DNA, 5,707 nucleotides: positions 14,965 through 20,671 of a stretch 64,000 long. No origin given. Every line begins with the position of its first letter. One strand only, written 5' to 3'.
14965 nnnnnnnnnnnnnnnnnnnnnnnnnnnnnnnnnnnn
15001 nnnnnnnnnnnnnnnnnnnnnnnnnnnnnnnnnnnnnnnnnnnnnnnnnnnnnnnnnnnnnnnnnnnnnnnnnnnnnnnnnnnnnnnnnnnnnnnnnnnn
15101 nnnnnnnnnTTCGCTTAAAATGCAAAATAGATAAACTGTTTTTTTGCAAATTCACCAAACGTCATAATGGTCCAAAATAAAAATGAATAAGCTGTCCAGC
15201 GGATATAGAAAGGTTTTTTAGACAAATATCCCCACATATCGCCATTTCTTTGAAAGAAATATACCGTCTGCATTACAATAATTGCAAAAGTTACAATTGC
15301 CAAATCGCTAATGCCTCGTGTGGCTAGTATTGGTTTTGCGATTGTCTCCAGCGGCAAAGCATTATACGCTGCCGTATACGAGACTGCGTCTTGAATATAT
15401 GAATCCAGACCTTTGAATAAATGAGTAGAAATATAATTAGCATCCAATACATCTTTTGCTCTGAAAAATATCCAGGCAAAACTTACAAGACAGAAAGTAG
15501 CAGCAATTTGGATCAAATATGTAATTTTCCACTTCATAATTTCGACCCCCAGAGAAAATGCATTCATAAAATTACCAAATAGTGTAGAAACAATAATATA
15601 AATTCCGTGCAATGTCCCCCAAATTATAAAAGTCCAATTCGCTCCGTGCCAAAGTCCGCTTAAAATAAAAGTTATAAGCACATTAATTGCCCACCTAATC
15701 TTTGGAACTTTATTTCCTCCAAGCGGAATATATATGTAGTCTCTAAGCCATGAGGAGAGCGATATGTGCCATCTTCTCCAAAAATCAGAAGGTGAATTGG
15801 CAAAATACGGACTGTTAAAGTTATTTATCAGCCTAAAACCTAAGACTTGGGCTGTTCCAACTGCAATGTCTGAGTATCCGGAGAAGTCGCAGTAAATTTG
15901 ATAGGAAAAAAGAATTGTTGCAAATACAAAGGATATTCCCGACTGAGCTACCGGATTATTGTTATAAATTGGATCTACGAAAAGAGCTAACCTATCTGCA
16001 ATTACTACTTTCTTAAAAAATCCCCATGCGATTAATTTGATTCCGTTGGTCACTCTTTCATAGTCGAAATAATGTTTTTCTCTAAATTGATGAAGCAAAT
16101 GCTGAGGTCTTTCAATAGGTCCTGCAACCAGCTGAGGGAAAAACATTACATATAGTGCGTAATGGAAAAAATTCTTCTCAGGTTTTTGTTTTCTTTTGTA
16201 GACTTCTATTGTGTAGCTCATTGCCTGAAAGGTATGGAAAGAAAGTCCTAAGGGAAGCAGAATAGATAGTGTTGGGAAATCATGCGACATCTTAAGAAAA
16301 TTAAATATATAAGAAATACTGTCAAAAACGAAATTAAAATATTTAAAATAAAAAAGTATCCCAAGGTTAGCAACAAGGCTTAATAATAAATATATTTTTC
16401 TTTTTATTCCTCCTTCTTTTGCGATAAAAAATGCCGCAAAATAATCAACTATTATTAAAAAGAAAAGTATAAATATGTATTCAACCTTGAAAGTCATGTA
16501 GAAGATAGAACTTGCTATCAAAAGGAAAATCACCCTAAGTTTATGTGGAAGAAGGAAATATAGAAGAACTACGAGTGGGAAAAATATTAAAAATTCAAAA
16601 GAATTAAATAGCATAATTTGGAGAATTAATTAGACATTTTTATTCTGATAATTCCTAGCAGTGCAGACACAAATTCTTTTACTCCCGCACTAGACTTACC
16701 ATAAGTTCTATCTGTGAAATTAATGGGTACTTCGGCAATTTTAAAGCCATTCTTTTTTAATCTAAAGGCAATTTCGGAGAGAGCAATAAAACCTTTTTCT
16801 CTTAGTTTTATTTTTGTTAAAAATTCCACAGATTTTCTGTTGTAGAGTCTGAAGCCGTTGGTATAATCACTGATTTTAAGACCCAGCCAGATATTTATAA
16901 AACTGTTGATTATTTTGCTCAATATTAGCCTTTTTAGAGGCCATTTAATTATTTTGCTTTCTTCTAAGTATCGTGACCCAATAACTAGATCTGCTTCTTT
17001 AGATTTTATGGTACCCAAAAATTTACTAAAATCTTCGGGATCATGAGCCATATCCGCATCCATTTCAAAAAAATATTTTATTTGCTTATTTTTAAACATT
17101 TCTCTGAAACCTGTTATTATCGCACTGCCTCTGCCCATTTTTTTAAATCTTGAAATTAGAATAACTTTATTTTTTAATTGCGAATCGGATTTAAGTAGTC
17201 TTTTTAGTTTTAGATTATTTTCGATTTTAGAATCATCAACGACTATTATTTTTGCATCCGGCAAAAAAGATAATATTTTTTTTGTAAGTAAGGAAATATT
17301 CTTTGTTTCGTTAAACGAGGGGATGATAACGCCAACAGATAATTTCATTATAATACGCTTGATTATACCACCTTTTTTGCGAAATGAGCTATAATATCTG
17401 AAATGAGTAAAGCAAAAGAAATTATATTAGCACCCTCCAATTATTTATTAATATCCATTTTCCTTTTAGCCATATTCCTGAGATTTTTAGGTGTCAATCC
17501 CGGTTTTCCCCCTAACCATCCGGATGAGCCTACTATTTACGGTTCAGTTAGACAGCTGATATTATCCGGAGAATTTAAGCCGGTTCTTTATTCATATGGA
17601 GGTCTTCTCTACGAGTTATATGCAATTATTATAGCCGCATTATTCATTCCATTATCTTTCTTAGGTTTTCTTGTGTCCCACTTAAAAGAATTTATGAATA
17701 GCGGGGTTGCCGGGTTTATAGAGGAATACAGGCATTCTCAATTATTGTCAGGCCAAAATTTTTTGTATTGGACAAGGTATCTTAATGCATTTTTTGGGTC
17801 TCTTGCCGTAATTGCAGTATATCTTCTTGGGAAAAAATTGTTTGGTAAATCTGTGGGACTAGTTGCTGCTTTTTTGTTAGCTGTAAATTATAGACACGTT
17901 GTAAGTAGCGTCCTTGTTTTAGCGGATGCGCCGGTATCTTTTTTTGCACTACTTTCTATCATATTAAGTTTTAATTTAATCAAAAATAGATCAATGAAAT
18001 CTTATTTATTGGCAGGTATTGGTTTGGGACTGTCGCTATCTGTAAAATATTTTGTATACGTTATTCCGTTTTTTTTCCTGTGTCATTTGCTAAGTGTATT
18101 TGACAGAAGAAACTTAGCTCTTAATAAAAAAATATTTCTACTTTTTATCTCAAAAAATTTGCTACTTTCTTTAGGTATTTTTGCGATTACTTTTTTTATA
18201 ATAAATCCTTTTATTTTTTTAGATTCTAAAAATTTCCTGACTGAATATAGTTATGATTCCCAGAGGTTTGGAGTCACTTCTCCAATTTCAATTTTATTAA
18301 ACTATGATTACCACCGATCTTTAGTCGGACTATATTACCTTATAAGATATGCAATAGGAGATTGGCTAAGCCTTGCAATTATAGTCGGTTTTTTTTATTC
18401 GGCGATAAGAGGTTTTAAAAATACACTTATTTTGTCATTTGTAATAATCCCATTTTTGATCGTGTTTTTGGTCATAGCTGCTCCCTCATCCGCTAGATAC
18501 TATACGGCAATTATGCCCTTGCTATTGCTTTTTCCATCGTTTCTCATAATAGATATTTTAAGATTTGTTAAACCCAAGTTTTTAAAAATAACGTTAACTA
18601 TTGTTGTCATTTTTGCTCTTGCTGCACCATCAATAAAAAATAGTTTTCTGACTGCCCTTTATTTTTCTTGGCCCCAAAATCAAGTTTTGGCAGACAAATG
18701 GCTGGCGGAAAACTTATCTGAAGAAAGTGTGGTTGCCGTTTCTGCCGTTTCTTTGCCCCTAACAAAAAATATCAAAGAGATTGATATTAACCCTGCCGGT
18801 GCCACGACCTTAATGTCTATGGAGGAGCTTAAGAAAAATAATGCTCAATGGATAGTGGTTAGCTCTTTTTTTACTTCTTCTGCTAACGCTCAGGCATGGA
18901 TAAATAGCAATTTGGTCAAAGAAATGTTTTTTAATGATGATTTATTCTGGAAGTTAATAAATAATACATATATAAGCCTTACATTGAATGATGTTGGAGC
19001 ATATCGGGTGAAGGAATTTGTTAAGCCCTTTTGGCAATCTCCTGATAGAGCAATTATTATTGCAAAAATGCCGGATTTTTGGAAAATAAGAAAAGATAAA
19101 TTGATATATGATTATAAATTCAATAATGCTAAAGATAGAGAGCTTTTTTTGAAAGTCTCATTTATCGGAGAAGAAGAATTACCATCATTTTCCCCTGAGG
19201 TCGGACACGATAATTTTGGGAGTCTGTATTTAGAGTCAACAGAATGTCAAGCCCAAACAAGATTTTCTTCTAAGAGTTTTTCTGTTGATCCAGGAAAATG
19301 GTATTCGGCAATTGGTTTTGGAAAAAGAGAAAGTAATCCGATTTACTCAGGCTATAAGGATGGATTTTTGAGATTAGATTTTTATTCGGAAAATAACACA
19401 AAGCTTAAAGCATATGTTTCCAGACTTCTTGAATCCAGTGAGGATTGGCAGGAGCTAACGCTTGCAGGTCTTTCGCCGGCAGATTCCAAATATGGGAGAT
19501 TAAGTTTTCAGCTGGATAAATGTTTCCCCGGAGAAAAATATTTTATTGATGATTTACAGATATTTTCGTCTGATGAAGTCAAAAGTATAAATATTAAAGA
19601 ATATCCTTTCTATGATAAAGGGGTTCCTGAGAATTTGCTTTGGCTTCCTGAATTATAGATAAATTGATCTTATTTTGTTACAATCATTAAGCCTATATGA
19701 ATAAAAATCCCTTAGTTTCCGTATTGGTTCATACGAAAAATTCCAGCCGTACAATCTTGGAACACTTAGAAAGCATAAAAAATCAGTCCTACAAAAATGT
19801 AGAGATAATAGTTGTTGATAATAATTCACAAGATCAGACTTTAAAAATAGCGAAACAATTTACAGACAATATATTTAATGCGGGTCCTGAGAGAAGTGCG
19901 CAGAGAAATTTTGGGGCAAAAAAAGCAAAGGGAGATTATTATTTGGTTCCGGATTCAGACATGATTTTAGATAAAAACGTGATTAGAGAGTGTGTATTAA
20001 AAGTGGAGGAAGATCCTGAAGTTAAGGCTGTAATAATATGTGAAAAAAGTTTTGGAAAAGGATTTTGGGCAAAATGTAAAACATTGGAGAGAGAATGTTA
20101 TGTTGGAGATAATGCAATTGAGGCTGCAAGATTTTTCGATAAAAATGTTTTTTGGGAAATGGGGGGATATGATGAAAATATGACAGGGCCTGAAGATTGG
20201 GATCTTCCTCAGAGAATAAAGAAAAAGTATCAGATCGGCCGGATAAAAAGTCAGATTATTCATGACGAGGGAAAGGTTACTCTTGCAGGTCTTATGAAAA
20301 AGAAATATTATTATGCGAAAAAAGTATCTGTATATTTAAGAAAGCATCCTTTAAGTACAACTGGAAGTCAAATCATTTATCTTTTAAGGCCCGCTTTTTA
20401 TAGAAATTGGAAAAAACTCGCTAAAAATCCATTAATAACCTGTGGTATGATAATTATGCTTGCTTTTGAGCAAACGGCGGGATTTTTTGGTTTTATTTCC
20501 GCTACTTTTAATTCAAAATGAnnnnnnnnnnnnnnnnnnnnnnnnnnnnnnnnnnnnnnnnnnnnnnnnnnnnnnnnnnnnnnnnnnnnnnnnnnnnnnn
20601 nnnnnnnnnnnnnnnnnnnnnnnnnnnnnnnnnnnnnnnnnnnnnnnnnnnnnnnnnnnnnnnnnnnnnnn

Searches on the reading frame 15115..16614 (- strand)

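Call 9: search_protein_families(library=pfam, proteins=[window:15115-16614:-])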
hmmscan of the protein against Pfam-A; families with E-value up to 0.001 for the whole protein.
window:15115-16614:- (499 aa): 2 families
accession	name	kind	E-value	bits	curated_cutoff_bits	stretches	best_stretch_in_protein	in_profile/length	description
PF03062.24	MBOAT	-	2.6e-30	106.3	27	1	148-379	80-327/337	MBOAT, membrane-bound O-acyltransferase family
PF13813.11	MBOAT_2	-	2.8e-06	28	25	1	265-325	4-66/85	Membrane bound O-acyl transferase family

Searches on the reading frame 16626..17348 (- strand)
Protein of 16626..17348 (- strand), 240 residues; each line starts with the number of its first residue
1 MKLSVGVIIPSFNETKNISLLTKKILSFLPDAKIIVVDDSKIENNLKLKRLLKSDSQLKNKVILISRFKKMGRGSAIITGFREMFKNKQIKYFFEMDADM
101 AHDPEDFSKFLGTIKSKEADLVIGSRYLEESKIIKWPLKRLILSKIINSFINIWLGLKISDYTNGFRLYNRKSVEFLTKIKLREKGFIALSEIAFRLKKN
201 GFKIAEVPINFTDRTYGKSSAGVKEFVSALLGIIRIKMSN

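Call 9: search_protein_families(library=pfam, proteins=[window:16626-17348:-])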
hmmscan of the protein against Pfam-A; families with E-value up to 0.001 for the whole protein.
window:16626-17348:- (240 aa): 1 family
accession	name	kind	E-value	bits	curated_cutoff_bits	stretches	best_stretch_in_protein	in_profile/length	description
PF00535.33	Glycos_transf_2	-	3.4e-21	76.3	23.3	1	7-175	2-165/168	Glycosyl transferase family 2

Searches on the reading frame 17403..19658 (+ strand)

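Call 9: search_protein_families(library=pfam, proteins=[window:17403-19658:+])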
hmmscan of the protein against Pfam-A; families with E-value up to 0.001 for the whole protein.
window:17403-19658:+ (751 aa): 2 families
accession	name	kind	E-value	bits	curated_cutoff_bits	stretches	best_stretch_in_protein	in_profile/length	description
PF02366.24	PMT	-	5.1e-14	52.9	22.7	1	122-253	83-225/245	Dolichyl-phosphate-mannose-protein mannosyltransferase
PF13231.12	PMT_2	-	6.7e-12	46.3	26.1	1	126-247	26-146/160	Dolichyl-phosphate-mannose-protein mannosyltransferase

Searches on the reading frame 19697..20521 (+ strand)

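Call 9: search_protein_families(library=pfam, proteins=[window:19697-20521:+])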
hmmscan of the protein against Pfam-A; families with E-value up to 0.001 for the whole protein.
window:19697-20521:+ (274 aa): 3 families
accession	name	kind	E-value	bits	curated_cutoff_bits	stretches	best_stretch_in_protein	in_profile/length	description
PF00535.33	Glycos_transf_2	-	4.6e-22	79.2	23.3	1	8-121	1-121/168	Glycosyl transferase family 2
PF10111.15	Glyco_tranf_2_2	-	3.5e-11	43.6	27.3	2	148-187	171-213/276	Glycosyltransferase like family 2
PF13641.12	Glyco_tranf_2_3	-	4.7e-08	33.8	27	1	7-116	3-123/230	Glycosyltransferase like family 2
